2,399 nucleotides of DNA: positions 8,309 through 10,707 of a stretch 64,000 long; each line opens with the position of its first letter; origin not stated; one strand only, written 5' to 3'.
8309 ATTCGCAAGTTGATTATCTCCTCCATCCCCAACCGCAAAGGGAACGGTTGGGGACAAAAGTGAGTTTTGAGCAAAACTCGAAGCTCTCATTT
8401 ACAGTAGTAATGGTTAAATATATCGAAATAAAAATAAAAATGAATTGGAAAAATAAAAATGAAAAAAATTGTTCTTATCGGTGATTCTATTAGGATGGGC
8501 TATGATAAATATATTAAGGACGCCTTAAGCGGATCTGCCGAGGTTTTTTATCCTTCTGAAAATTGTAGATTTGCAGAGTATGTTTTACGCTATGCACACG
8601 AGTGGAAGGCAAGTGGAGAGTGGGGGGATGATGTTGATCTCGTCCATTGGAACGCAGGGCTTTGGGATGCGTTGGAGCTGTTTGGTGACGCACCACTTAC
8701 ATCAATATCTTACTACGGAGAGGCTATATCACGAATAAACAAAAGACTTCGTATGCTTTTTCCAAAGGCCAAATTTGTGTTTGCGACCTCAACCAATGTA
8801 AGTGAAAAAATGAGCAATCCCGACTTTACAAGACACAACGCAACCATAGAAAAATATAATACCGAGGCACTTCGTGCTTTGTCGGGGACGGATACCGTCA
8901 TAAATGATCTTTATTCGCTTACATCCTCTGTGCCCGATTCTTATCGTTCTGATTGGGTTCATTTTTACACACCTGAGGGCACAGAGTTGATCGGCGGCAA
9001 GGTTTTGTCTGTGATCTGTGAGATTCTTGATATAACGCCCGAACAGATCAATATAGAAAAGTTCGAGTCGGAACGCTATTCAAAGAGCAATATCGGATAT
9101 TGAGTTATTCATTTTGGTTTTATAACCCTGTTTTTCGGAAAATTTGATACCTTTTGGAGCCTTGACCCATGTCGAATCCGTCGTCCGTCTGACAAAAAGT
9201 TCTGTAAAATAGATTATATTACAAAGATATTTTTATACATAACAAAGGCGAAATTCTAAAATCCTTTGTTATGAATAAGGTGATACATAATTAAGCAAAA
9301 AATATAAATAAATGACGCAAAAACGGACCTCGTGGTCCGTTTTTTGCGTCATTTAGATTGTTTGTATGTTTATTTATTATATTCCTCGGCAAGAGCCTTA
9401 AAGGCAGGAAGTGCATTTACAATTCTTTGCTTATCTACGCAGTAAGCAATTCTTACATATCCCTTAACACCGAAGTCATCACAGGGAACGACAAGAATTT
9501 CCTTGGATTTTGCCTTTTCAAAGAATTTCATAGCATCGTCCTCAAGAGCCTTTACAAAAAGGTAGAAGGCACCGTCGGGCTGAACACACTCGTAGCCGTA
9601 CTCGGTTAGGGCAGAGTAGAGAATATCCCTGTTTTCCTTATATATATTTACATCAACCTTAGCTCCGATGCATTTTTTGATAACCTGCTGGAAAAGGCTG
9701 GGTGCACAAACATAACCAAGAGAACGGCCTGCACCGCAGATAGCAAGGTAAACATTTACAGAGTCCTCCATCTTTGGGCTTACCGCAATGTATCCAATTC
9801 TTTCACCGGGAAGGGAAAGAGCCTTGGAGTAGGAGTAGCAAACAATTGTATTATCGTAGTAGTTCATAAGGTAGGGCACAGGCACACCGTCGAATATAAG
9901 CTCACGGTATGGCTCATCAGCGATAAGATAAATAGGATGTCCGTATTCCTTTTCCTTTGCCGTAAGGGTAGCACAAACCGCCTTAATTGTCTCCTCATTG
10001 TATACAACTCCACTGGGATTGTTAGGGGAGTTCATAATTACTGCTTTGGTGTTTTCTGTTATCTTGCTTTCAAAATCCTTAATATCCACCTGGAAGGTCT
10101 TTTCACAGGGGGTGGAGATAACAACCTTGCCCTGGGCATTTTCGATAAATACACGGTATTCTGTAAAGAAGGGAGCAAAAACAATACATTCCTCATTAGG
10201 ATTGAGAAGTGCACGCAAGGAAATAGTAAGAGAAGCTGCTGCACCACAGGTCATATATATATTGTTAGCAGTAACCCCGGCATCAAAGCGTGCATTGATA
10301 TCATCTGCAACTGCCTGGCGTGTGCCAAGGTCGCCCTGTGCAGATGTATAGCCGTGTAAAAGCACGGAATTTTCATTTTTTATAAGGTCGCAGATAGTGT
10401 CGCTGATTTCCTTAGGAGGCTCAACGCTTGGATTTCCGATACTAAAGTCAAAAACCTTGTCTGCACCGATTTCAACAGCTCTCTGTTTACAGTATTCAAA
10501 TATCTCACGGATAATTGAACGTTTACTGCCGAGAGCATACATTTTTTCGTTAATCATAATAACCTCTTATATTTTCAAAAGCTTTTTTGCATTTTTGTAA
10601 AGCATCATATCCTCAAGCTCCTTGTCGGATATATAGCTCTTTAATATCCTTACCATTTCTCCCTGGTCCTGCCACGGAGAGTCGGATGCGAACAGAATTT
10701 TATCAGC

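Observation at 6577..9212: Recombinase-less array of three tiny cassettes, each closed by a fresh copy of the rlmD 3' end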

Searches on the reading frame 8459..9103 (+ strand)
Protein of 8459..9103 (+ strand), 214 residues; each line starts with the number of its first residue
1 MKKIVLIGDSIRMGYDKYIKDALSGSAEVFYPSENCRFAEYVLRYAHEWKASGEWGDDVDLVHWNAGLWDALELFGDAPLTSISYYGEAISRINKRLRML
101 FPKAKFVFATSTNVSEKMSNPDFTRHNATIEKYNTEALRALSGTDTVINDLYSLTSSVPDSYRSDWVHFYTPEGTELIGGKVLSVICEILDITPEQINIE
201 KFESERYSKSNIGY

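Call 6: search_protein_families(library=pfam, proteins=[window:8459-9103:+], max_evalue=0.01)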
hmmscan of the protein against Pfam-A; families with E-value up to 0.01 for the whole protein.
window:8459-9103:+ (214 aa): 0 families

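Call 58: search_solved_structures(query=window:8459-9103:+, max_evalue=1)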
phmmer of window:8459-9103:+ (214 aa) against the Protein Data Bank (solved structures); distinct sequences matched with E-value up to 1: 1.
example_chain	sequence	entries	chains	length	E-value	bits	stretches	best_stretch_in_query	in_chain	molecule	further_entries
4h08_A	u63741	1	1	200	0.00019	24.4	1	4-189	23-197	Putative hydrolase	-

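Call 64: find_encoding_contigs(protein=window:8459-9103:+, flank=4000, max_places=6)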
Protein window:8459-9103:+ (214 aa): 5 contigs read that carry it; 4 places shown.
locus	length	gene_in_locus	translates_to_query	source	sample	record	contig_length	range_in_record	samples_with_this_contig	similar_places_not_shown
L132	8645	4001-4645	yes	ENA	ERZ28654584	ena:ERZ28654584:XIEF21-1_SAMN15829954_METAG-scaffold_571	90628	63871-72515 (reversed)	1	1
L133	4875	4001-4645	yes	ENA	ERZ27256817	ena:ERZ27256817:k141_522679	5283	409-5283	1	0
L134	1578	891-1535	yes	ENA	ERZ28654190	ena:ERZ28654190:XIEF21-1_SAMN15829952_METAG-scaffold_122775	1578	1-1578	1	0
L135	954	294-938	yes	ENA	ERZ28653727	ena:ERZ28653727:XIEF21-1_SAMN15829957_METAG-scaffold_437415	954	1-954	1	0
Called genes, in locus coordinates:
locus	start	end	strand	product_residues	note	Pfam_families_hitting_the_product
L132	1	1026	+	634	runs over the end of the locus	PF17389:Bac_rhamnosid6H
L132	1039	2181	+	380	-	PF05958:tRNA_U5-meth_tr, PF02475:TRM5-TYW2_MTfase, PF03602:Cons_hypoth95, PF05175:MTS, PF06325:PrmA (weak), PF09445:Methyltransf_15, PF13649:Methyltransf_25, PF13847:Methyltransf_31, +1 more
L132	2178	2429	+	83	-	-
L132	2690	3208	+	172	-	-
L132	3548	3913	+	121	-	PF05635:23S_rRNA_IVP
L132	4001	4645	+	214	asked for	-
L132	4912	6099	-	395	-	PF00155:Aminotran_1_2, PF01053:Cys_Met_Meta_PP (weak)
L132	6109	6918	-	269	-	PF04909:Amidohydro_2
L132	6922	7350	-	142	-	PF01842:ACT (faint), PF19571:ACT_8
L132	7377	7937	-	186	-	PF01558:POR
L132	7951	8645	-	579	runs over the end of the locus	PF01855:POR_N, PF02775:TPP_enzyme_C, PF00037:Fer4 (weak), PF12837:Fer4_6 (weak)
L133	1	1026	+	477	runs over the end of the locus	?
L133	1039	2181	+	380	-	PF05958:tRNA_U5-meth_tr, PF02475:TRM5-TYW2_MTfase, PF03602:Cons_hypoth95, PF05175:MTS, PF06325:PrmA (weak), PF09445:Methyltransf_15, PF13649:Methyltransf_25, PF13847:Methyltransf_31, +1 more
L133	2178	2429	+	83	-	-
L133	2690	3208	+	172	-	-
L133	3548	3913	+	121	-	PF05635:23S_rRNA_IVP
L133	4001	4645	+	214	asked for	-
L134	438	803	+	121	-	PF05635:23S_rRNA_IVP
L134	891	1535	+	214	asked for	-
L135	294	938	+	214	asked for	-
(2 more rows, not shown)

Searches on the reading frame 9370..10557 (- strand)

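Call 6: search_protein_families(library=pfam, proteins=[window:9370-10557:-], max_evalue=0.01)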
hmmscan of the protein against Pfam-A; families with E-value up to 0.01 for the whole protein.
window:9370-10557:- (395 aa): 4 families
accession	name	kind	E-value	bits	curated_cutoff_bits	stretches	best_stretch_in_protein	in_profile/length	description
PF00155.27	Aminotran_1_2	-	9.2e-48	163.7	19.7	1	34-383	2-358/361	Aminotransferase class I and II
PF01053.26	Cys_Met_Meta_PP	-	1.8e-05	23.9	27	1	97-193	68-161/381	Cys/Met metabolism PLP-dependent enzyme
PF00266.25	Aminotran_5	-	0.00086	18.8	21.5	1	79-195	48-165/371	Aminotransferase class-V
PF01041.23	DegT_DnrJ_EryC1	-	0.00096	18.9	19.8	1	90-175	32-118/360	DegT/DnrJ/EryC1/StrS aminotransferase family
